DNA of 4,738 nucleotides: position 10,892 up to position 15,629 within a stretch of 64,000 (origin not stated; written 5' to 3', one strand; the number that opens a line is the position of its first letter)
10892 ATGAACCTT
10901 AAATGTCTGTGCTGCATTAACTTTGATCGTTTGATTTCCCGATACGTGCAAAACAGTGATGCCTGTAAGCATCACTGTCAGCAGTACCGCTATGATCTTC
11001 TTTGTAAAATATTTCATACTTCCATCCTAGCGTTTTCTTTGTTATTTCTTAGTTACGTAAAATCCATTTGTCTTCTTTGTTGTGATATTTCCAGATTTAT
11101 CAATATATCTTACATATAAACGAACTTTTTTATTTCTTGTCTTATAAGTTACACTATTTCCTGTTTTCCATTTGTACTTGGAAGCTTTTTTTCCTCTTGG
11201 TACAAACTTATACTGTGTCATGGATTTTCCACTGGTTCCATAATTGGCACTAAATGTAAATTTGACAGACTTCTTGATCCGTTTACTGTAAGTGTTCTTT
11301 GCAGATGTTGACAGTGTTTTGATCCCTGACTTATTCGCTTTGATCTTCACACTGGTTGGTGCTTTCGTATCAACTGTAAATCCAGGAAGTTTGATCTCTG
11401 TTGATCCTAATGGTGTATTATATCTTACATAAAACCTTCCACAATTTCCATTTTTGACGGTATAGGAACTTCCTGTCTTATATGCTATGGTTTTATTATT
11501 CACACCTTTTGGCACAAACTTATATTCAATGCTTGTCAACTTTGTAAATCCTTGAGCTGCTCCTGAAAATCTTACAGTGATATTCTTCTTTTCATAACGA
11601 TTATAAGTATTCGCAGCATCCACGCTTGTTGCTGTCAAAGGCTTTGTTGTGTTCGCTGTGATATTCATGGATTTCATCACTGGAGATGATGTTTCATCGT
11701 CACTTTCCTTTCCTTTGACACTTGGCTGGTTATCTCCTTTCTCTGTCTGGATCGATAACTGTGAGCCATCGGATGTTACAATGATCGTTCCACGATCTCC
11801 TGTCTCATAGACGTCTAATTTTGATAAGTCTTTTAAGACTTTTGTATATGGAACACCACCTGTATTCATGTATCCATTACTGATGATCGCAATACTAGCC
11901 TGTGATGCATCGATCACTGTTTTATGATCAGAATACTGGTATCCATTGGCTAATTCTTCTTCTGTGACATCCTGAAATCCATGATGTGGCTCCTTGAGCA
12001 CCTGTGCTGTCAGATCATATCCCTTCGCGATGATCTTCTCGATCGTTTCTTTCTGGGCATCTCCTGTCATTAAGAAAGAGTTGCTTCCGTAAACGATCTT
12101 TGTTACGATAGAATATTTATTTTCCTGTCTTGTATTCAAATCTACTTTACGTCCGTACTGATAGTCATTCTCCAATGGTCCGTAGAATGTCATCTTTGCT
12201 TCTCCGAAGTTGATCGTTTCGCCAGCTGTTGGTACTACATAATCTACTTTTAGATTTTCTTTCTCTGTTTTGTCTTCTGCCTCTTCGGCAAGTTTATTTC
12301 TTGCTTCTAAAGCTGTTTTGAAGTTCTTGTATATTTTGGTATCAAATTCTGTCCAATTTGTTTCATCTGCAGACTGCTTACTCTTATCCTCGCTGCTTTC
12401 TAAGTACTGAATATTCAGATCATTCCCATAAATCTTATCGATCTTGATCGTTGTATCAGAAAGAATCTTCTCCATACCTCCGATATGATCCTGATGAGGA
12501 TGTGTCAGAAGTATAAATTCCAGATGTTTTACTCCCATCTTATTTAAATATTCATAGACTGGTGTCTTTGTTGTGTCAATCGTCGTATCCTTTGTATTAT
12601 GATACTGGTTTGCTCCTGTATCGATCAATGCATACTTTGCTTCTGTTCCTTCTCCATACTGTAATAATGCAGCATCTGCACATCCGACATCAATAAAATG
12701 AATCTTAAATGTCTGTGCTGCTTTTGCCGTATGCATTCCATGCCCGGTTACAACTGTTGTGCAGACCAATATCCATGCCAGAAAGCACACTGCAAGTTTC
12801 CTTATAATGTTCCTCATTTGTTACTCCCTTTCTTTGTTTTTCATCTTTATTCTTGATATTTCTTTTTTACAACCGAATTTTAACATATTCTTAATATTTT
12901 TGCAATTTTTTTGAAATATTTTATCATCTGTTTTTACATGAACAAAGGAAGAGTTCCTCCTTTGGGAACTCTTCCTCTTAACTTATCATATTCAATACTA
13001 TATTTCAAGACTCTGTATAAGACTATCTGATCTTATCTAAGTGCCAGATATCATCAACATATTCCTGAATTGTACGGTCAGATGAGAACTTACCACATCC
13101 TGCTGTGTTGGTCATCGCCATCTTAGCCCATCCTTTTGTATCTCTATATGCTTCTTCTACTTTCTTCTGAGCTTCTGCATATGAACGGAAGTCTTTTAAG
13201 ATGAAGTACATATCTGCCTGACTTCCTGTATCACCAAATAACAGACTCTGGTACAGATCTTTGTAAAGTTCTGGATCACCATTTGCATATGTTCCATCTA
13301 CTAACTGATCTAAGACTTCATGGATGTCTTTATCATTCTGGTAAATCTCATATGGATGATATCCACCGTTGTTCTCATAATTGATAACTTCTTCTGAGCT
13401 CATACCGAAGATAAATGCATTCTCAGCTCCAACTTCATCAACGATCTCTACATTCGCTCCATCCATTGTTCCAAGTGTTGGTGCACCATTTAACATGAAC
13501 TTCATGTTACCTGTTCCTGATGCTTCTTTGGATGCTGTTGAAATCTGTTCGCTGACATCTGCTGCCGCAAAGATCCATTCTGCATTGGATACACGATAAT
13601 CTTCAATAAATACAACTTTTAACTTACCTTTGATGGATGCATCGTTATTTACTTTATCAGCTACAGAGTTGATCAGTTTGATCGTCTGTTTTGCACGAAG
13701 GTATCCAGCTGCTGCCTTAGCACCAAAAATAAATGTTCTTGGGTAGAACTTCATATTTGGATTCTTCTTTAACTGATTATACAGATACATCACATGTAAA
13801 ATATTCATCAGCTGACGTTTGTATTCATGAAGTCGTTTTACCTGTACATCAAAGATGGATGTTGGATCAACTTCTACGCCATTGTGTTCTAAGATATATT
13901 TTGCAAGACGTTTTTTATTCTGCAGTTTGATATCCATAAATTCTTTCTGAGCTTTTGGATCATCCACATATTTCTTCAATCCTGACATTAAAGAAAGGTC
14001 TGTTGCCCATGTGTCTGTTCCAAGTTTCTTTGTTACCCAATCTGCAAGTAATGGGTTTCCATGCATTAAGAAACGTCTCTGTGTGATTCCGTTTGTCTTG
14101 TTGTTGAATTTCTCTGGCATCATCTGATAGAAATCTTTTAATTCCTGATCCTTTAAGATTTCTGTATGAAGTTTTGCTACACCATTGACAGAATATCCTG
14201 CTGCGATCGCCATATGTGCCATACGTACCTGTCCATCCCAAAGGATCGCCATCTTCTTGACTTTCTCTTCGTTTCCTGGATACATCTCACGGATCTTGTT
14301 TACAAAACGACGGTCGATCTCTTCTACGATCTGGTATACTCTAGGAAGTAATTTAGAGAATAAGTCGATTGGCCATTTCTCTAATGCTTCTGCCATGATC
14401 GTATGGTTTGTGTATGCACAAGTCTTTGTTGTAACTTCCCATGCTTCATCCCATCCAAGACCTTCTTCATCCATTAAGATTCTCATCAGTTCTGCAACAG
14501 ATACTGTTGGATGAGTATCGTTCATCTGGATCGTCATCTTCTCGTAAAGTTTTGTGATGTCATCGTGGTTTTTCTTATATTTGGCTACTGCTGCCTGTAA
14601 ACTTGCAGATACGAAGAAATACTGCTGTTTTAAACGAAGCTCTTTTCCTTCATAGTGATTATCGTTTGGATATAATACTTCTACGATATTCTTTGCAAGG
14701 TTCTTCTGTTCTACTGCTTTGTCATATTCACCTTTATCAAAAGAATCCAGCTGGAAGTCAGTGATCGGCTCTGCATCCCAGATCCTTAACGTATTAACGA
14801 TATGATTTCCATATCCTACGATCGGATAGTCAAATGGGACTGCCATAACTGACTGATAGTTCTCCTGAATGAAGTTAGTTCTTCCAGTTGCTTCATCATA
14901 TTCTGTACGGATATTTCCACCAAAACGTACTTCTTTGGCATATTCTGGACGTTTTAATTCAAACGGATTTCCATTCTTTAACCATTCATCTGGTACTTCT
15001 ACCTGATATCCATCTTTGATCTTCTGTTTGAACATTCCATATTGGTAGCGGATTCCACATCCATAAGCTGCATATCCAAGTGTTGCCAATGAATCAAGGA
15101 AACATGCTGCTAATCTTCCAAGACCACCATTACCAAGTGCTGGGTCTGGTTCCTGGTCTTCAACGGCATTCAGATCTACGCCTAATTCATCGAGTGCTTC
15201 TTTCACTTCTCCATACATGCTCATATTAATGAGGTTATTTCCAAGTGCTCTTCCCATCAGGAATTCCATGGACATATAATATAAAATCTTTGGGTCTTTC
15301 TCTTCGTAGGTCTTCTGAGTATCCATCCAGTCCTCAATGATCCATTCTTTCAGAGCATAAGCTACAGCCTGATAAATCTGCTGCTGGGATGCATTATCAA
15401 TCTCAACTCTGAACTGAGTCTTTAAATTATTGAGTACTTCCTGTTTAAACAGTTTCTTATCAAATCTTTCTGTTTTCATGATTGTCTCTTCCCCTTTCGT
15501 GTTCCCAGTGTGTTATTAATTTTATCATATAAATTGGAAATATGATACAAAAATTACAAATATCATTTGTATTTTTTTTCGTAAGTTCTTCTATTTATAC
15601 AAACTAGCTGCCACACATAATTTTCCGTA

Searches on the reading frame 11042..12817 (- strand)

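Call 61: search_protein_families(library=pfam, proteins=[window:11042-12817:-], max_evalue=0.0001)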
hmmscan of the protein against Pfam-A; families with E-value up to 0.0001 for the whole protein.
window:11042-12817:- (591 aa): 2 families
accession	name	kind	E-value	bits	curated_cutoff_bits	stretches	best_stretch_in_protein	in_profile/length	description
PF00753.33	Lactamase_B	-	2.1e-08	34.8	22.7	1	58-151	13-96/196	Metallo-beta-lactamase superfamily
PF12706.13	Lactamase_B_2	-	2.6e-05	24.4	27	1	95-161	27-93/200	Beta-lactamase superfamily domain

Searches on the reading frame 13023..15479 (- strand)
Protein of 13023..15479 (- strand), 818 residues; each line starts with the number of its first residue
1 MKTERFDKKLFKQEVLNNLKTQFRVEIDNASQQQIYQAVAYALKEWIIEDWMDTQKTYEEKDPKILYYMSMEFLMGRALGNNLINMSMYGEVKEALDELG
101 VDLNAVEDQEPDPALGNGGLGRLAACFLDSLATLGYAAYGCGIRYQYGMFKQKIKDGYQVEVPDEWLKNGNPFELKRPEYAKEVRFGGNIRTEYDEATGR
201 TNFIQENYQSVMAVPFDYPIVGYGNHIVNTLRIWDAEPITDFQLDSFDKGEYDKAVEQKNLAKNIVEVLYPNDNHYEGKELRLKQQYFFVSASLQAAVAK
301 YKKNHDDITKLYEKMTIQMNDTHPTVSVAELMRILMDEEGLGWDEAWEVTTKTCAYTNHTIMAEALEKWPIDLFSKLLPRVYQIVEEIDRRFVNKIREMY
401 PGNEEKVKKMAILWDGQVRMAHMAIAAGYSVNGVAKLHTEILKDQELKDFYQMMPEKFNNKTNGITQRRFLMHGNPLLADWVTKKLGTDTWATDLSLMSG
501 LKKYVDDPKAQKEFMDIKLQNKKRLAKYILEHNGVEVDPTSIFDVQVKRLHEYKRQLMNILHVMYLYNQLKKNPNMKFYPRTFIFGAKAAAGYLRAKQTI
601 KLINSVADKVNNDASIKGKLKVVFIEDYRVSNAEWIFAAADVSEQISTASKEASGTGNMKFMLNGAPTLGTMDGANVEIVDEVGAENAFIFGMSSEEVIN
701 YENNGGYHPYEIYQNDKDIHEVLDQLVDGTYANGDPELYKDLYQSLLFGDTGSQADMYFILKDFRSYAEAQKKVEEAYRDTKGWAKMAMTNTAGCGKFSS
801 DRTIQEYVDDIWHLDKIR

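Call 61: search_protein_families(library=pfam, proteins=[window:13023-15479:-], max_evalue=0.0001)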
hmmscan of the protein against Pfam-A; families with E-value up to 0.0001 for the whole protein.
window:13023-15479:- (818 aa): 1 family
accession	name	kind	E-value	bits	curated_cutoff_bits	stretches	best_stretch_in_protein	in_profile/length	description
PF00343.26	Phosphorylase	-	0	1102.2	27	1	96-814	1-713/713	Carbohydrate phosphorylase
